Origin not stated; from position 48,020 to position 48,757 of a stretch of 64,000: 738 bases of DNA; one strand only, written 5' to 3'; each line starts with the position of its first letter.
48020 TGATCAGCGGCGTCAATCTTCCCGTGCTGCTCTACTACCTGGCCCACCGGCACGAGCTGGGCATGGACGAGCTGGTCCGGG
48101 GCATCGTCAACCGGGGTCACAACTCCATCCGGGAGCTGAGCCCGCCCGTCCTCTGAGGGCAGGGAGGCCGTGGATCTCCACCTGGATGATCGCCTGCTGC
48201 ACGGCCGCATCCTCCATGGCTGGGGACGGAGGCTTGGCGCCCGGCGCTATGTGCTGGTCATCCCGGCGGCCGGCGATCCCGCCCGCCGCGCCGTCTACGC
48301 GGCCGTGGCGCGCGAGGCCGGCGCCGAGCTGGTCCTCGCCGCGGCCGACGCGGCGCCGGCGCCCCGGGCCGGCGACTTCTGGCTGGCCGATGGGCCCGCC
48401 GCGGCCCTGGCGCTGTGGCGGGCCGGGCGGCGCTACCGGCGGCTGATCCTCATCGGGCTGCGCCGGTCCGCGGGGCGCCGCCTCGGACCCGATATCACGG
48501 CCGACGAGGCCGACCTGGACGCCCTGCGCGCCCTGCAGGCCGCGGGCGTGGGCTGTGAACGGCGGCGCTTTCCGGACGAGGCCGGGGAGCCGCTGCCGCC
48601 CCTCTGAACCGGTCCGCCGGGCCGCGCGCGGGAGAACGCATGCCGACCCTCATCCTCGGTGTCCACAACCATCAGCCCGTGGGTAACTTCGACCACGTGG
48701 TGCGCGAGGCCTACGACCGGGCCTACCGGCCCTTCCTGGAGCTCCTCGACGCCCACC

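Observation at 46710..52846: Permease-less regulatory PTS (HprK, EIIA-Man, EIIB-Man, HPr, EI) in the rpoN locus with a GH57 enzyme embedded between EIIB and HPr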

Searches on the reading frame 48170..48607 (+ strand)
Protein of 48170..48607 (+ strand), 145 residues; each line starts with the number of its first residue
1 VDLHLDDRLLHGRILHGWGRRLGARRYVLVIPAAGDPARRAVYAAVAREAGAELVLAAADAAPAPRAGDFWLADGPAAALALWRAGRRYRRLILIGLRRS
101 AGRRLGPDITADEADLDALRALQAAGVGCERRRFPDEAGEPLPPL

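Call 3: search_protein_families(library=pfam, proteins=[window:48170-48607:+])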
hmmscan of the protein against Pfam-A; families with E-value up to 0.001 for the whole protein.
window:48170-48607:+ (145 aa): 1 family
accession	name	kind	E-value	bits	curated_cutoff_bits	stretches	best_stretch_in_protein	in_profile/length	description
PF03830.20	PTSIIB_sorb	-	1.5e-10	42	27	1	5-137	6-146/148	PTS system sorbose subfamily IIB component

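Call 4: search_protein_families(library=ncbifam, proteins=[window:48170-48607:+])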
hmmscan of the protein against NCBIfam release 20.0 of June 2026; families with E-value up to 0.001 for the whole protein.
window:48170-48607:+ (145 aa): 1 family
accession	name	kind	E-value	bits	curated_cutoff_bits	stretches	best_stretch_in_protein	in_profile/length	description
TIGR00854.1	pts-sorbose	subfamily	2.4e-08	34.2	163.6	1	5-138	7-147/150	mannose/fructose/sorbose PTS transporter subunit IIB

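Call 45: find_homologous_proteins(query=window:48170-48607:+, max_evalue=0.001)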
Query window:48170-48607:+ (145 aa): 26 proteins with E <= 0.001 among 3453 candidates.
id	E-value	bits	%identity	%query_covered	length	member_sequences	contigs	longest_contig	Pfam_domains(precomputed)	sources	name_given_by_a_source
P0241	1.1e-84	300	100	100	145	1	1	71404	PF03830.21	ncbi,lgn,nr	ncbi:MAG: PTS sugar transporter subunit IIB [Candidatus Krumholzibacteriota bacterium]|nr:PTS sugar 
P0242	4.6e-62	227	79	100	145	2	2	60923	PF03830.21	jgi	-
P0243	2.4e-30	124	53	92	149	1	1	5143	PF03830.21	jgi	jgi:mannose/fructose/N-acetylgalactosamine-specific phosphotransferase system component IIB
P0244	1.0e-29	122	51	95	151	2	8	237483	PF03830.21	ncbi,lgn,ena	-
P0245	1.8e-29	121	53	99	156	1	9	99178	PF03830.21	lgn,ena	-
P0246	5.3e-29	119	52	99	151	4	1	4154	PF03830.21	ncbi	-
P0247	5.7e-29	119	52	98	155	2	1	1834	PF03830.21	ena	-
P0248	2.7e-28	117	50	94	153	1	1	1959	PF03830.21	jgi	-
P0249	2.3e-27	114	49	99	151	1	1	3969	PF03830.21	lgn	-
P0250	3.2e-27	114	45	99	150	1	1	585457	PF03830.21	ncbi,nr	ncbi:MAG: PTS sugar transporter subunit IIB [bacterium]|nr:PTS sugar transporter subunit IIB [bacter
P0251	3.9e-27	113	50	99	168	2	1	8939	PF03830.21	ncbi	-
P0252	6.4e-26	109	47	96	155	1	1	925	PF03830.21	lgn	-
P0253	1.1e-25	109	49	98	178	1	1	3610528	PF03830.21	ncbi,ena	-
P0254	1.5e-25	108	47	99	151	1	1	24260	PF03830.21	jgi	jgi:mannose/fructose/N-acetylgalactosamine-specific phosphotransferase system component IIB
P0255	3.4e-25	107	49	98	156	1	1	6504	PF03830.21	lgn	-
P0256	3.5e-24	104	59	68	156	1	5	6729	PF03830.21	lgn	-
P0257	4.5e-24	103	46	98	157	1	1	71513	PF03830.21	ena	-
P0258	5.9e-24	103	49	98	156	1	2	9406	PF03830.21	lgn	-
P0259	1.1e-22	99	44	97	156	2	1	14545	PF03830.21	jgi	-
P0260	1.3e-22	99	49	93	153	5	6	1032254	PF03830.21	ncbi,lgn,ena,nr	ncbi:MAG: hypothetical protein R3C71_03915 [Candidatus Krumholzibacteriia bacterium]|nr:hypothetical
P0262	2.2e-20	91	45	93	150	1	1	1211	PF03830.21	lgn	-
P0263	4.4e-20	90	48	97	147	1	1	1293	PF03830.21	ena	-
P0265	5.4e-10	58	38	86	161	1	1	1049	PF03830.21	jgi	jgi:mannose/fructose/N-acetylgalactosamine-specific phosphotransferase system component IIB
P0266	6.5e-7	48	38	100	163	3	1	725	PF03830.21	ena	-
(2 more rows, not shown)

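Call 46: find_encoding_contigs(protein=P0242, flank=10000, max_places=2)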
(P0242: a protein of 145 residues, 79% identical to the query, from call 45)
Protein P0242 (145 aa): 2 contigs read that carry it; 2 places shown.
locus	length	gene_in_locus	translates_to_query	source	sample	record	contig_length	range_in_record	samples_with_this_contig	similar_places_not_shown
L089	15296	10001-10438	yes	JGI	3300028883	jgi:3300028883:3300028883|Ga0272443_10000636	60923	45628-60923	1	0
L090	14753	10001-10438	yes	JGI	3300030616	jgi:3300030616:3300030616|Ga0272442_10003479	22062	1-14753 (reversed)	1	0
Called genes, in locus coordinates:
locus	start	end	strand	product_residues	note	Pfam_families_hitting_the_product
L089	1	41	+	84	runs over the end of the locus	PF01016:Ribosomal_L27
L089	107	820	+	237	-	PF02348:CTP_transf_3, PF12804:NTP_transf_3 (weak)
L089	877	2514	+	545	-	PF06418:CTP_synth_N, PF00117:GATase, PF07722:Peptidase_C26 (weak)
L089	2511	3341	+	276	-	PF00793:DAHP_synth_1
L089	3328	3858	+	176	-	PF00702:Hydrolase (weak), PF08282:Hydrolase_3 (weak)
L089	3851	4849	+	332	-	PF01380:SIS, PF00571:CBS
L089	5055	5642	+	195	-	PF06835:LptC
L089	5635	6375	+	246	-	PF00005:ABC_tran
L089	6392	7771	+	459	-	PF00309:Sigma54_AID, PF04963:Sigma54_CBD, PF04552:Sigma54_DBD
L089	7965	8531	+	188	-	PF02482:Ribosomal_S30AE, PF16321:Ribosom_S30AE_C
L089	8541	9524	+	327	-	PF02603:Hpr_kinase_N, PF07475:Hpr_kinase_C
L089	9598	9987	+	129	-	PF03610:EIIA-man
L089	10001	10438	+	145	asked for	PF03830:PTSIIB_sorb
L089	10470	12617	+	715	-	PF01074:Glyco_hydro_38N (faint), PF03065:Glyco_hydro_57, PF09094:AmyA-A_glucT_m, PF09095:AmyA-gluTrfs_C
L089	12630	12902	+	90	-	PF00381:PTS-HPr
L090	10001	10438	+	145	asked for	PF03830:PTSIIB_sorb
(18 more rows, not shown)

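Call 52: predict_structure(alignment_id=A3)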
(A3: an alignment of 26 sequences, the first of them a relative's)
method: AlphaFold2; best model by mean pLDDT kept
length: 145 residues; sequences in the alignment: 26
mean_pLDDT: 91.1   pTM: 0.86
mean pLDDT of the five models: 91.1, 90.6, 90.5, 90.1, 88.9
residues with pLDDT >= 90: 107; 70-90: 31; 50-70: 7; < 50: 0
segments of 3 or more residues with pLDDT < 50: none
pLDDT, mean of each block of 10 residues (from residue 1): 86 74 92 77 89 93 94 95 96 95 94 98 98 93 96
secondary structure, 60 per line:
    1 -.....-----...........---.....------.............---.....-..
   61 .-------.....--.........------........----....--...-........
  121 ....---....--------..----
elements in order: E2-6 H12-22 E26-30 H37-49 E53-57 E69-73 H76-84 E91-98 E103-106 E109-111 H113-124 E128-131

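Call 54: fold_search(model_id=the predicted structure, library=pdb)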
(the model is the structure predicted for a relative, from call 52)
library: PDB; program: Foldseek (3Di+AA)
matches with E <= 10: 1303; with E <= 0.001: 10
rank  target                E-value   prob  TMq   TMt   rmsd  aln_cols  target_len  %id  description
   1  1vsq_MODEL_1_C        2.0e-09  1.00  0.79  0.71   3.0       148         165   21  Solution NMR structure of the productive complex between IIAMannose and IIBMannose of the mannose transporter  (released 2008-02-19)
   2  1nrz_A                2.6e-09  1.00  0.72  0.65   3.7       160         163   22  Crystal structure of the IIBSor domain of the sorbose permease from Klebsiella pneumoniae solved to 1.75A resolution (released 2003-04-22)
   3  1ble                  4.9e-09  1.00  0.77  0.70   3.4       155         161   24  PHOSPHOENOLPYRUVATE-DEPENDENT PHOSPHOTRANSFERASE SYSTEM (released 1997-09-17)
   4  3eye                  8.6e-09  1.00  0.83  0.79   2.5       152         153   21  Crystal structure of PTS system N-acetylgalactosamine-specific IIB component 1 from Escherichia coli (released 2008-11-04)
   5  5t5d                  1.1e-07  1.00  0.75  0.73   3.1       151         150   14  Crystal Structure of the PTS IIB protein associated with the fucose utilization operon from Streptococcus pneumoniae (released 2016-10-26)
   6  3p3v_B                1.1e-06  1.00  0.77  0.69   3.2       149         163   17  Crystal structure of a PTS dependent N-acetyl-galactosamine-IIB component (agaV, SPy_0631) from Streptococcus pyogenes (released 2010-10-27)
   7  3lfj_B                1.3e-06  1.00  0.75  0.66   3.5       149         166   17  Crystal structure of manxB from Thermoanaerobacter tengcongensis (released 2010-12-08)
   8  8yri_A                3.1e-06  1.00  0.74  0.75   2.6       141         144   20  Crystal structure of sugar phosphotransferase system EIIB component CPF_0401 from Clostridium perfringens (released 2025-04-16)
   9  3p3v_A                4.0e-06  1.00  0.75  0.68   3.2       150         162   15  Crystal structure of a PTS dependent N-acetyl-galactosamine-IIB component (agaV, SPy_0631) from Streptococcus pyogenes (released 2010-10-27)
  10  3lfj_A                4.0e-06  1.00  0.75  0.66   3.5       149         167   17  Crystal structure of manxB from Thermoanaerobacter tengcongensis (released 2010-12-08)
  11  7cs8_B                1.8e-02  0.93  0.48  0.27   7.7       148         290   17  IiPLR1 with NADP+ and (-)secoisolariciresinol (released 2021-06-09)
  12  7csb_B                1.8e-02  0.93  0.49  0.27   6.1       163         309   13  AtPrR1 with NADP+ and (+)pinoresinol (released 2021-06-09)
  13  7cs6_F                1.9e-02  0.92  0.49  0.26   8.8       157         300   16  IiPLR1 with NADP+ and (-)lariciresinol (released 2021-06-09)
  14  7cs4_A                2.0e-02  0.97  0.54  0.31   4.3       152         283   16  IiPLR1 with NADP+ and (+)pinoresinol (released 2021-06-09)
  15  7cs7_D                2.2e-02  0.96  0.52  0.30   4.9       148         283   18  IiPLR1 with NADP+ and (+)secoisolariciresinol (released 2021-06-09)
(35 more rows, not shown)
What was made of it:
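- Closest known: Canonical mannose-family PTS. Same: The predicted EIIB fold superposes on 1VSQ, 1NRZ, 1BLE and 3EYE (call 54).
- The AF2 model has pLDDT 91 and the IIB-Man fold (calls 52, 54).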
